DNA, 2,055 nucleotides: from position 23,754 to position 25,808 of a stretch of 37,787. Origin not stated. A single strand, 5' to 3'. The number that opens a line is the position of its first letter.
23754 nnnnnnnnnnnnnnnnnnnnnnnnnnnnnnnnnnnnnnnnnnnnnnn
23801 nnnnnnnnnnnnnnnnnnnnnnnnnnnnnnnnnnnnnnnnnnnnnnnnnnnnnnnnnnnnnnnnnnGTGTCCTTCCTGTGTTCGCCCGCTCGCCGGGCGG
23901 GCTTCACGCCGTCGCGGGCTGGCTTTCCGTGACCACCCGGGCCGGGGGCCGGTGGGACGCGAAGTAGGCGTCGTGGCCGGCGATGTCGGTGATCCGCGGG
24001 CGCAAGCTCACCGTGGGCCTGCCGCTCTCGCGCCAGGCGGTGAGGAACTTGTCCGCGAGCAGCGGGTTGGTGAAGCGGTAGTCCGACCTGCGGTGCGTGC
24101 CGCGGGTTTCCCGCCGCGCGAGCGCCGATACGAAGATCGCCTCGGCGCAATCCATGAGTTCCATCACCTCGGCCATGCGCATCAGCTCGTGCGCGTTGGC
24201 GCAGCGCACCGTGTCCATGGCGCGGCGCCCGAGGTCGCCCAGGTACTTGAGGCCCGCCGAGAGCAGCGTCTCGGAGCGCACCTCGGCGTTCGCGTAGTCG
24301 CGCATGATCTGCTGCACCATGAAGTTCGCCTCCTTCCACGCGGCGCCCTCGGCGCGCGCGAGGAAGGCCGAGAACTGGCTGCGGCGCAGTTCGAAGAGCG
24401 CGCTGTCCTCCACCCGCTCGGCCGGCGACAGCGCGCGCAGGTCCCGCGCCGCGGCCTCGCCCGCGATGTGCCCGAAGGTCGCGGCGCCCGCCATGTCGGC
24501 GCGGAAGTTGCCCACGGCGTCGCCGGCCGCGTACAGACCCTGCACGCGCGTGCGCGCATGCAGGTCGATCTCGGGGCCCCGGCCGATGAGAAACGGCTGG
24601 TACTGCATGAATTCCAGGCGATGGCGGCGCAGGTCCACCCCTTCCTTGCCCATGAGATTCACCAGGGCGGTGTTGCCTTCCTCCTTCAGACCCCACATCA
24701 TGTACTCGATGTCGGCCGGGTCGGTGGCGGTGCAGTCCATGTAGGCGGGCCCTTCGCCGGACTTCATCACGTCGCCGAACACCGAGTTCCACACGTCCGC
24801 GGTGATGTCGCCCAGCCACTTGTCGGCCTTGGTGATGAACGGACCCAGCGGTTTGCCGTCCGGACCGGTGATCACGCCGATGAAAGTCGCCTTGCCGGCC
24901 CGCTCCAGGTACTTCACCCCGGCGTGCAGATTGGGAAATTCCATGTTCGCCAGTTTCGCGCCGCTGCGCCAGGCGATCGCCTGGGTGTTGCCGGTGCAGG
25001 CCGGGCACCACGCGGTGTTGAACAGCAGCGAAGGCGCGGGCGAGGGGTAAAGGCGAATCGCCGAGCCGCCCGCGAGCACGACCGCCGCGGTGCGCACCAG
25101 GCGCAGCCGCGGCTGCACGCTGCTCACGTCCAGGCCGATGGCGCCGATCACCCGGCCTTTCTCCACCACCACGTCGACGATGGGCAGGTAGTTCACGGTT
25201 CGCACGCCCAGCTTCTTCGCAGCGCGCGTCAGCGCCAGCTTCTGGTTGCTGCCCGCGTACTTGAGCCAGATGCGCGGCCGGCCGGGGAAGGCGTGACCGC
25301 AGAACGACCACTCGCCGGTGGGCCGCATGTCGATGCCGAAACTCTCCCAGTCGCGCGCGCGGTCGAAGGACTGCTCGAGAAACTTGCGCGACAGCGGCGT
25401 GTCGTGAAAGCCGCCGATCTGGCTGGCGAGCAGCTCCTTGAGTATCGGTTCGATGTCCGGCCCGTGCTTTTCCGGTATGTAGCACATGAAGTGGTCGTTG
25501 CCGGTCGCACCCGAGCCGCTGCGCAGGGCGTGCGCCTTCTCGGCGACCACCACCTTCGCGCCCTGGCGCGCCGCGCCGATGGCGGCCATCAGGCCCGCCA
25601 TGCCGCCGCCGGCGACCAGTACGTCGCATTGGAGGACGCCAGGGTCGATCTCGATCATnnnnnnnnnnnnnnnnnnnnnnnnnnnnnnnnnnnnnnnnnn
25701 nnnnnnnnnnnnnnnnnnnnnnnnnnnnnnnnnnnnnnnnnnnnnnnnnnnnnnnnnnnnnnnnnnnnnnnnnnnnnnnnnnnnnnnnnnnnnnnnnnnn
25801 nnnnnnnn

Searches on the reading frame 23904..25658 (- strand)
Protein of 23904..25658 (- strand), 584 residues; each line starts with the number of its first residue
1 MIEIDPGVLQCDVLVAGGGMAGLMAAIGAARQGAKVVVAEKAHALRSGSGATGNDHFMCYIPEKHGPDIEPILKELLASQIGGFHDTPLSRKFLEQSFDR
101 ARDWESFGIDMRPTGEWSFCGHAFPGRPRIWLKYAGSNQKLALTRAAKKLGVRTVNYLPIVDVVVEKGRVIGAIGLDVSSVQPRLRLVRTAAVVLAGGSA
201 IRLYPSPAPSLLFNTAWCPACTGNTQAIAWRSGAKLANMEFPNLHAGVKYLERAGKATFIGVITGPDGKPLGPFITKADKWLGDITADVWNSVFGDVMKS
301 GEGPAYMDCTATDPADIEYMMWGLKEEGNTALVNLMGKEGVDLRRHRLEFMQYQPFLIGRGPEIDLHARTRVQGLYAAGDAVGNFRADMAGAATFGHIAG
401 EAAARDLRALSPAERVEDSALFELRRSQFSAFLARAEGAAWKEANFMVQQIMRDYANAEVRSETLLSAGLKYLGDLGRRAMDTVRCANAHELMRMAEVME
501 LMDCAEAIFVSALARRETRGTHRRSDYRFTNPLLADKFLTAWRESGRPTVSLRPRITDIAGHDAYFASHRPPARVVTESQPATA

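Call 3: search_protein_families(library=pfam, proteins=[window:23904-25658:-], max_evalue=0.01)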
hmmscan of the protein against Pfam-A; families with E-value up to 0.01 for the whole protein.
window:23904-25658:- (584 aa): 11 families
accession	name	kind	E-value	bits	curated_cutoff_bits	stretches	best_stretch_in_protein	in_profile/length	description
PF00890.30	FAD_binding_2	-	3.1e-24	86.4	20.4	1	12-383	1-401/414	FAD binding domain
PF02910.25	Succ_DH_flav_C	-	1.8e-11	44.5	20.8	1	448-531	4-90/130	Fumarate reductase flavoprotein C-term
PF01266.30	DAO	-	4.8e-09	36.6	27.9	1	12-115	1-88/353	FAD dependent oxidoreductase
PF12831.13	FAD_oxidored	-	2.3e-07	30.9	27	1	12-43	1-32/416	FAD dependent oxidoreductase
PF07992.20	Pyr_redox_2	-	4.6e-06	26.7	26.1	1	12-41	2-31/291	Pyridine nucleotide-disulphide oxidoreductase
PF03486.20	HI0933_like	-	6.3e-05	23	50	1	12-45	2-35/244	HI0933-like protein Rossmann domain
PF01262.27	AlaDh_PNT_C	-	0.00019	21.4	23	1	6-44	24-62/214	Alanine dehydrogenase/PNT, C-terminal domain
PF13450.12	NAD_binding_8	-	0.0006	20.5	21.9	1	15-45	1-31/68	NAD(P)-binding Rossmann-like domain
PF01946.23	Thi4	-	0.0015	18.3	26.2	1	10-59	17-66/235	Thi4 family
PF01494.25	FAD_binding_3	-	0.0027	17.4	22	1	11-44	2-35/349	FAD binding domain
PF01134.28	GIDA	-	0.0069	15.9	22.1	1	12-39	1-28/391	Glucose inhibited division protein A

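Call 4: search_protein_families(library=ncbifam, proteins=[window:23904-25658:-], max_evalue=0.01)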
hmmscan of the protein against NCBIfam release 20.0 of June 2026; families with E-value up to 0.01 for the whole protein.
window:23904-25658:- (584 aa): 82 families (the best 25 are shown)
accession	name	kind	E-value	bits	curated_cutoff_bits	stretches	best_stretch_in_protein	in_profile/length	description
NF006131.0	PRK08275.1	equivalog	1.6e-56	191.8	587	1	8-532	8-528/577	fumarate reductase/succinate dehydrogenase flavoprotein subunit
NF010374.0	PRK13800.1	equivalog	5e-38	130.9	1196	1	8-526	11-527/898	fumarate reductase/succinate dehydrogenase flavoprotein subunit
NF005331.0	PRK06854.1-2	equivalog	8.1e-37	126.9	557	1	8-553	7-550/563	adenylyl-sulfate reductase subunit alpha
NF004900.0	PRK06263.1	equivalog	8.1e-34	117.1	718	1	8-535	5-529/546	fumarate reductase (CoM/CoB) subunit TfrA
TIGR01812.1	sdhA_frdA_Gneg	subfamily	5.9e-28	97.7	567.3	2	12-245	1-227/568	succinate dehydrogenase or fumarate reductase, flavoprotein subunit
TIGR00551.1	nadB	equivalog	6.3e-27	94.4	452.75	1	10-527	2-488/489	L-aspartate oxidase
NF004724.0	PRK06069.1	subfamily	3.2e-24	85.1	826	3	368-527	367-537/577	succinate dehydrogenase/fumarate reductase flavoprotein subunit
TIGR01816.1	sdhA_forward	equivalog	6.4e-21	74.1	727.35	3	371-529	371-539/584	succinate dehydrogenase flavoprotein subunit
NF005866.0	PRK07803.1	equivalog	1.9e-20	72.6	819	2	361-552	393-593/631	fumarate reductase/succinate dehydrogenase flavoprotein subunit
NF005867.0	PRK07804.1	equivalog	2.2e-20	72.4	639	1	10-547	18-536/548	L-aspartate oxidase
NF006686.0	PRK09231.1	equivalog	1.6e-19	69.9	854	2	361-531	361-542/598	fumarate reductase (quinol) flavoprotein subunit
NF004613.0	PRK05945.1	equivalog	1.2e-18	67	824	1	369-530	367-538/575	succinate dehydrogenase/fumarate reductase flavoprotein subunit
TIGR01176.1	fum_red_Fp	equivalog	5.6e-18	64.9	932.7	2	361-531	359-540/580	fumarate reductase (quinol) flavoprotein subunit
NF005978.0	PRK08071.1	equivalog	7e-18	64.3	621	2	333-530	307-493/514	L-aspartate oxidase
TIGR02061.1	aprA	equivalog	2.4e-16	59.4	641.75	2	12-241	1-234/616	adenylyl-sulfate reductase subunit alpha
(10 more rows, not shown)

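Call 12: find_homologous_proteins(query=window:23904-25658:-)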
Query window:23904-25658:- (584 aa): 1595 proteins with E <= 0.001 among 8000 candidates; the best 120 are listed.
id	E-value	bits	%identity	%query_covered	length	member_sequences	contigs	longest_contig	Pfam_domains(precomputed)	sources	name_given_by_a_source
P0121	0.0e+0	1337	100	100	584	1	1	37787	PF01266.31,PF00890.31,PF07992.21,PF02910.26,PF12831.14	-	-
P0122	0.0e+0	1127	85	97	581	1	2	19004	PF01266.31,PF00890.31,PF02910.26,PF12831.14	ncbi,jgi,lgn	jgi:succinate dehydrogenase/fumarate reductase flavoprotein subunit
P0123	0.0e+0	1089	82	98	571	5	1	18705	PF01266.31,PF00890.31,PF02910.26,PF12831.14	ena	-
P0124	0.0e+0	1062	80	98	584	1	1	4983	PF01946.24,PF01266.31,PF00890.31,PF02910.26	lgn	-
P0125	0.0e+0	1053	79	97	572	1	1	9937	PF01266.31,PF00890.31,PF07992.21,PF02910.26,PF12831.14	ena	-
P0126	0.0e+0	1049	81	94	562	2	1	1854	PF00890.31,PF02910.26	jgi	jgi:succinate dehydrogenase/fumarate reductase flavoprotein subunit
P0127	0.0e+0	1047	79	98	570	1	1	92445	PF01266.31,PF00890.31,PF07992.21,PF02910.26,PF12831.14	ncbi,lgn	-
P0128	0.0e+0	1043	77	100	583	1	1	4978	PF01266.31,PF00890.31,PF07992.21,PF02910.26,PF12831.14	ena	-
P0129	0.0e+0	1041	78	98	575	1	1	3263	PF01266.31,PF00890.31,PF07992.21,PF02910.26,PF12831.14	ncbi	-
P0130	0.0e+0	1038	76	98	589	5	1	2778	PF01266.31,PF00890.31,PF07992.21,PF02910.26,PF12831.14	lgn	-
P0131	1.2e-296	1003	76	97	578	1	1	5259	PF01266.31,PF00890.31,PF07992.21,PF02910.26,PF12831.14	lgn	-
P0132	7.1e-295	997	74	97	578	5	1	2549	PF00890.31,PF02910.26,PF12831.14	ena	-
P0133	1.0e-289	980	74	97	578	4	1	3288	PF01266.31,PF00890.31,PF02910.26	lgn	-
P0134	4.3e-286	968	72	99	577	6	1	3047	PF01266.31,PF00890.31,PF02910.26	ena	-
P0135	5.7e-284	961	71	98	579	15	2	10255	PF01266.31,PF00890.31,PF07992.21,PF02910.26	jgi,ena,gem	jgi:succinate dehydrogenase/fumarate reductase flavoprotein subunit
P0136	8.1e-278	941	70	97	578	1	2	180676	PF01266.31,PF00890.31,PF07992.21,PF02910.26,PF12831.14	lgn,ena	-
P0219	2.3e-218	745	60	95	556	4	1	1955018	PF01266.31,PF13450.13,PF00890.31,PF07992.21,PF03486.21,PF02910.26,PF01134.29,PF01494.26,PF12831.14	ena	-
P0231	2.6e-217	741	58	95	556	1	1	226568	PF01266.31,PF00890.31,PF07992.21,PF03486.21,PF02910.26,PF01494.26,PF12831.14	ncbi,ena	-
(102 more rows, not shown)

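Call 14: find_encoding_contigs(protein=P0127, flank=8000, max_places=2)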
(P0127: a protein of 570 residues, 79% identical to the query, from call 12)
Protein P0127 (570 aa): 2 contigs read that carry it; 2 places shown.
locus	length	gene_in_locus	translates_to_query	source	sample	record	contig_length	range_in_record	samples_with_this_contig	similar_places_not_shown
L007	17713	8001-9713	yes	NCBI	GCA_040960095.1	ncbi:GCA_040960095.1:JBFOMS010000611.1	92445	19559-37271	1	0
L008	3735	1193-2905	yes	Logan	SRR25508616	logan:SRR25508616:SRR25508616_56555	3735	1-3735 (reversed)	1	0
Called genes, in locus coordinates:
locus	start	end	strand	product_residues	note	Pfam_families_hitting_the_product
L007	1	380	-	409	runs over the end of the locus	PF00034:Cytochrom_C (faint), PF21419:RoxA-like_Cyt-c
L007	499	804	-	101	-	-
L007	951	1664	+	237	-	PF13489:Methyltransf_23, PF01209:Ubie_methyltran, PF13847:Methyltransf_31, PF08241:Methyltransf_11, PF08242:Methyltransf_12, PF13649:Methyltransf_25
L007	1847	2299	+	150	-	PF02639:DUF188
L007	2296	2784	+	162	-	PF13430:DUF4112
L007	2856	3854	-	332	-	PF03401:TctC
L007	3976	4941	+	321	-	PF03401:TctC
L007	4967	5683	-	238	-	PF00149:Metallophos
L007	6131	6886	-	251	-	PF00106:adh_short, PF01370:Epimerase (faint), PF13561:adh_short_C2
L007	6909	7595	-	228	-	PF01613:Flavin_Reduct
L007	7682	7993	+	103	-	PF00037:Fer4 (faint), PF12838:Fer4_7 (weak), PF13187:Fer4_9 (weak)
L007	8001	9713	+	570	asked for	PF00890:FAD_binding_2, PF01266:DAO (weak), PF07992:Pyr_redox_2 (faint), PF12831:FAD_oxidored (weak), PF02910:Succ_DH_flav_C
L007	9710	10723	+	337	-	PF04909:Amidohydro_2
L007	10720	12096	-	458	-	PF00083:Sugar_tr, PF07690:MFS_1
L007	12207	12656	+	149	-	PF01980:TrmO_N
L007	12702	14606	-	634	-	PF00005:ABC_tran, PF02463:SMC_N (faint), PF13555:AAA_29 (faint), PF00004:AAA (faint), PF12848:ABC_tran_Xtn, PF00005:ABC_tran, PF13191:AAA_16 (weak), PF16326:ABC_tran_CTD, +4 more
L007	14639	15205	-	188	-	PF01883:FeS_assembly_P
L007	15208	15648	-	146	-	PF01592:NifU_N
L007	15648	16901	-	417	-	PF00155:Aminotran_1_2, PF00266:Aminotran_5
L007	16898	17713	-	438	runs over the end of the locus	PF19295:SufBD_N, PF01458:SUFBD_core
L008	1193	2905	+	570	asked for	PF00890:FAD_binding_2, PF01266:DAO (weak), PF07992:Pyr_redox_2 (faint), PF12831:FAD_oxidored (weak), PF02910:Succ_DH_flav_C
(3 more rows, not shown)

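Call 15: find_encoding_contigs(protein=P0122, flank=8000, max_places=2)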
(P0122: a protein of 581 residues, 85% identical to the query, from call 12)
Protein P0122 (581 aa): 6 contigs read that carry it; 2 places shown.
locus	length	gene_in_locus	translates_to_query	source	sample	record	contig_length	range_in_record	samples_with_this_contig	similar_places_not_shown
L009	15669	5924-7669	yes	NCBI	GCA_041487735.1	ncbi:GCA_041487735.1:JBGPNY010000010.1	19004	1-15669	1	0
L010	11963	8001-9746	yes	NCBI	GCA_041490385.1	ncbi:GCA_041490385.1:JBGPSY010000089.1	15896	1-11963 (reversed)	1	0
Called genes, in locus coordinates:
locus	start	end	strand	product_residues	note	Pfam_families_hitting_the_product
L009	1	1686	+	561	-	?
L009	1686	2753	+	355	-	PF12974:Phosphonate-bd (faint)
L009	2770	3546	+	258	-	-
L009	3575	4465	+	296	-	PF03976:PPK2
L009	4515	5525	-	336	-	PF03401:TctC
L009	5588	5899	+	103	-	PF00037:Fer4 (faint), PF12838:Fer4_7 (weak), PF13187:Fer4_9 (weak)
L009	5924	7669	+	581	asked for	PF00890:FAD_binding_2, PF01266:DAO (faint), PF12831:FAD_oxidored, PF02910:Succ_DH_flav_C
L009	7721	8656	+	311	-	PF04909:Amidohydro_2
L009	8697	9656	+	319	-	PF03401:TctC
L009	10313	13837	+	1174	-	-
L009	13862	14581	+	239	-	PF01738:DLH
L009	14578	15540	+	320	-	PF03401:TctC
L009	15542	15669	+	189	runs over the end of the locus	PF02417:Chromate_transp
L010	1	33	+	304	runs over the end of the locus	PF01564:Spermine_synth, PF13649:Methyltransf_25 (weak), PF08242:Methyltransf_12 (weak)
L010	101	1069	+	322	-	PF03401:TctC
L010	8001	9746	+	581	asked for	PF00890:FAD_binding_2, PF01266:DAO (faint), PF12831:FAD_oxidored, PF02910:Succ_DH_flav_C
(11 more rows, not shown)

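Call 16: find_encoding_contigs(protein=P0136, flank=8000, max_places=2)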
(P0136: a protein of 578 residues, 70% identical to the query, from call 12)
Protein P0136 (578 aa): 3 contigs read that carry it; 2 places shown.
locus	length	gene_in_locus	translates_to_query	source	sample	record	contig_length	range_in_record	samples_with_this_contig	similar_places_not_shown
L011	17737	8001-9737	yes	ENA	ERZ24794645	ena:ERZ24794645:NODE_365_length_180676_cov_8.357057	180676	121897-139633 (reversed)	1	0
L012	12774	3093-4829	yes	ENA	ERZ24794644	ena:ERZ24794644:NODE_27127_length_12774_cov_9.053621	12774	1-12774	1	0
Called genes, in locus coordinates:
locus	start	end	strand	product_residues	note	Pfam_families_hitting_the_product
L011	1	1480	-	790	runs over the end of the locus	PF01315:Ald_Xan_dh_C, PF02738:MoCoBD_1, PF20256:MoCoBD_2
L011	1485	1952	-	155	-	PF00111:Fer2, PF01799:Fer2_2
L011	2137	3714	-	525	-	PF00389:2-Hacid_dh, PF02826:2-Hacid_dh_C, PF19304:PGDH_inter, PF01842:ACT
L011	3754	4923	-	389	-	-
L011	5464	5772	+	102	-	PF00034:Cytochrom_C (weak), PF13442:Cytochrome_CBB3 (weak)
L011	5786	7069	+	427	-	PF07992:Pyr_redox_2, PF13450:NAD_binding_8 (weak), PF21706:FCSD_central, PF09242:FCSD-flav_bind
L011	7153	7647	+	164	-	-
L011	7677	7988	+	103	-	PF00037:Fer4 (faint), PF13237:Fer4_10 (faint), PF12838:Fer4_7, PF13187:Fer4_9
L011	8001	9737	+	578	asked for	PF00890:FAD_binding_2, PF01266:DAO (faint), PF07992:Pyr_redox_2 (faint), PF12831:FAD_oxidored (faint), PF02910:Succ_DH_flav_C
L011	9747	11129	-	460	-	PF20695:UbiD_N, PF01977:UbiD, PF20696:UbiD_C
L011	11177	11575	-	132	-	PF00072:Response_reg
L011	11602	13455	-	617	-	PF03600:CitMHS, PF02080:TrkA_C, PF00939:Na_sulph_symp (weak), PF03600:CitMHS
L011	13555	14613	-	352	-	PF00180:Iso_dh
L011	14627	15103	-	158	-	PF00583:Acetyltransf_1, PF13673:Acetyltransf_10, PF13508:Acetyltransf_7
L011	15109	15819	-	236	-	PF01411:tRNA-synt_2c, PF07973:tRNA_SAD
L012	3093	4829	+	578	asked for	PF00890:FAD_binding_2, PF01266:DAO (faint), PF07992:Pyr_redox_2 (faint), PF12831:FAD_oxidored (faint), PF02910:Succ_DH_flav_C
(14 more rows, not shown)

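Call 20: find_related_loci(query=window:23904-25658:-, collection=genome_contigs, flank=10000)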
Query window:23904-25658:- (584 aa) in genome_contigs; peptide patterns used: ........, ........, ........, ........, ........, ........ (x = any residue, [..] = any of these).
68 stretches matched a pattern; 59 encode a relative of the query (tblastn E <= 1e-3); 59 distinct loci.
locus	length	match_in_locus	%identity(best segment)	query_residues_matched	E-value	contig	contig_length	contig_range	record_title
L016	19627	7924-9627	78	1-568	0e+0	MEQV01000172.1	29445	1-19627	MAG: Betaproteobacteria bacterium RIFCSPLOWO2_02_FULL_62_17 rifcsplowo2_02_scaffold_3172, whole genome shotgun sequence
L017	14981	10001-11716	72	1-571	0e+0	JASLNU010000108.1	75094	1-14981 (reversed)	MAG: Rhodospirillales bacterium isolate Arabian11_MAG_19 c_000001239097, whole genome shotgun sequence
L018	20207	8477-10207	72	1-578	0e+0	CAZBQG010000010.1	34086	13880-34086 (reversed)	MAG TPA_asm: uncultured Rhodospirillaceae bacterium isolate SRP308112_co1_303 genome assembly, contig: NODE_1563_length_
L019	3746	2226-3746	72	1-506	0e+0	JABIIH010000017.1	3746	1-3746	MAG: Rhodospirillaceae bacterium isolate SI053_bin87 k141_1585861, whole genome shotgun sequence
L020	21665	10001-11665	58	1-555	0e+0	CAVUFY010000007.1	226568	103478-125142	MAG: uncultured delta proteobacterium isolate MFD02416.bin.2.150 genome assembly, contig: contig_23119, whole genome sho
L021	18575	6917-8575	57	1-556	0e+0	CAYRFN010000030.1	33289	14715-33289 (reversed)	MAG TPA_asm: uncultured Desulfobacteraceae bacterium isolate SRP323688_co1_105 genome assembly, contig: NODE_2346_length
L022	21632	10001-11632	56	1-544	0e+0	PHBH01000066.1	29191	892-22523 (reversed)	MAG: Deltaproteobacteria bacterium HGW-Deltaproteobacteria-15 Ig3397_v2_scaffold_883, whole genome shotgun sequence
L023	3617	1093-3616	55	1-555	0e+0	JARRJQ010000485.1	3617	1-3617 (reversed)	MAG: Desulfobacterales bacterium isolate Spart_024_MAG scaffold_88164, whole genome shotgun sequence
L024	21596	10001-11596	55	24-556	0e+0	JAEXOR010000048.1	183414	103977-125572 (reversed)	MAG: Bacillota bacterium isolate OH_HBrB_152 k127_2408623, whole genome shotgun sequence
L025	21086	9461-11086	53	1-541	1e-176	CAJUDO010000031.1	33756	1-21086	MAG TPA_asm: uncultured Peptococcaceae bacterium isolate MGBC129548 genome assembly, contig: MGBC129548.31, whole genome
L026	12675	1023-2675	48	8-556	1e-166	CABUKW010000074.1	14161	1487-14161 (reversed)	MAG TPA_asm: uncultured Peptococcaceae bacterium isolate MGYG-HGUT-04093 genome assembly, contig: GUT_GENOME256138_74, w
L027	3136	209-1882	47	1-556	3e-175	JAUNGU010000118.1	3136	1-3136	MAG: Peptococcaceae bacterium isolate S27M_St_37 NODE_8895_length_3136_cov_4.596884, whole genome shotgun sequence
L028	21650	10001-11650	48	8-555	3e-165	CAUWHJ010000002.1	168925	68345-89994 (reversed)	MAG: uncultured Peptococcaceae bacterium isolate SRS17165169__bin28 genome assembly, contig: SRS17165169_NODE_13_length_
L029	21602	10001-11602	47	8-540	4e-163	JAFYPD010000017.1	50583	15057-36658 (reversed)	MAG: Peptococcaceae bacterium isolate RGIG7294 Water_buffalos_Cecum-4__c83174, whole genome shotgun sequence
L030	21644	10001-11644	48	9-555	3e-162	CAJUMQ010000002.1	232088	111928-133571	MAG TPA_asm: uncultured Desulfovibrio sp. isolate MGBC159935 genome assembly, contig: MGBC159935.2, whole genome shotgun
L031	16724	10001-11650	47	8-555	2e-162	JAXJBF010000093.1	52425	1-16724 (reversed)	MAG: Peptococcaceae bacterium isolate DOME_MAG_11354 11354_W0105_k141_110873, whole genome shotgun sequence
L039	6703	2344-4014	43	2-555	2e-151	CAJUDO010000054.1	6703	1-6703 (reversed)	MAG TPA_asm: uncultured Peptococcaceae bacterium isolate MGBC129548 genome assembly, contig: MGBC129548.54, whole genome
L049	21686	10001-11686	44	2-564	2e-137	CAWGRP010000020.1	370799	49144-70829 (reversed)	MAG: uncultured delta proteobacterium isolate MFD06435.bin.1.188 genome assembly, contig: contig_41852, whole genome sho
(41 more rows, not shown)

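Call 21: search_solved_structures(query=window:23904-25658:-, max_evalue=0.00001)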
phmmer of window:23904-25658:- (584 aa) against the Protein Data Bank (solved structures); distinct sequences matched with E-value up to 0.00001: 21.
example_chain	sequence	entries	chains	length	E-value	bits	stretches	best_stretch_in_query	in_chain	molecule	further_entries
8a8o_A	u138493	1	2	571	1.5e-25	93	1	10-521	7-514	Alpha-subunit of the PAPS reductase from Methanothermococcus thermolithotrophicus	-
2fja_A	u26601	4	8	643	1.7e-14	56.5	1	368-531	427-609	adenylylsulfate reductase, subunit A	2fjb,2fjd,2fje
1jnr_A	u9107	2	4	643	3.5e-14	55.5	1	368-531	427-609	adenylylsulfate reductase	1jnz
7d6v_A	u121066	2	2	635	1.9e-11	46.5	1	342-541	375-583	Succinate dehydrogenase subunit A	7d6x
1knp_A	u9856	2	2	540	1.9e-09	39.9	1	10-527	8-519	L-aspartate oxidase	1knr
1chu_A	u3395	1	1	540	2.9e-09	39.2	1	10-527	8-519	PROTEIN (L-ASPARTATE OXIDASE)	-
3p4p_A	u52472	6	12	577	9.4e-09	37.6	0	359-530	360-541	Fumarate reductase flavoprotein subunit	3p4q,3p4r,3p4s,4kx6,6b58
5vpn_A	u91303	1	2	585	1e-08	37.4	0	359-530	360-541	Fumarate reductase flavoprotein subunit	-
3cir_A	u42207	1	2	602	1.1e-08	37.3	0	359-530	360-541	Fumarate reductase flavoprotein subunit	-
1kf6_A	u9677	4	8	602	1.2e-08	37.2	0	359-530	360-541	FUMARATE REDUCTASE FLAVOPROTEIN | Fumarate reductase flavoprotein subunit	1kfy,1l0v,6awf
2b76_A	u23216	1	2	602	1.3e-08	37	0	359-530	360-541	Fumarate reductase flavoprotein subunit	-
5kxj_A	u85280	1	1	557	1.8e-08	36.7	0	219-527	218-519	L-aspartate oxidase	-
3vr8_A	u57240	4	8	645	5.3e-07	31.8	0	373-527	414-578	Flavoprotein subunit of complex II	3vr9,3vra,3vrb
9kq3_A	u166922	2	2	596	8.4e-07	31.1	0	461-555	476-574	Succinate dehydrogenase [ubiquinone] flavoprotein subunit, mitochondrial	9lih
9kps_A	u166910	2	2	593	9.2e-07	31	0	461-555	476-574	Succinate dehydrogenase [ubiquinone] flavoprotein subunit, mitochondrial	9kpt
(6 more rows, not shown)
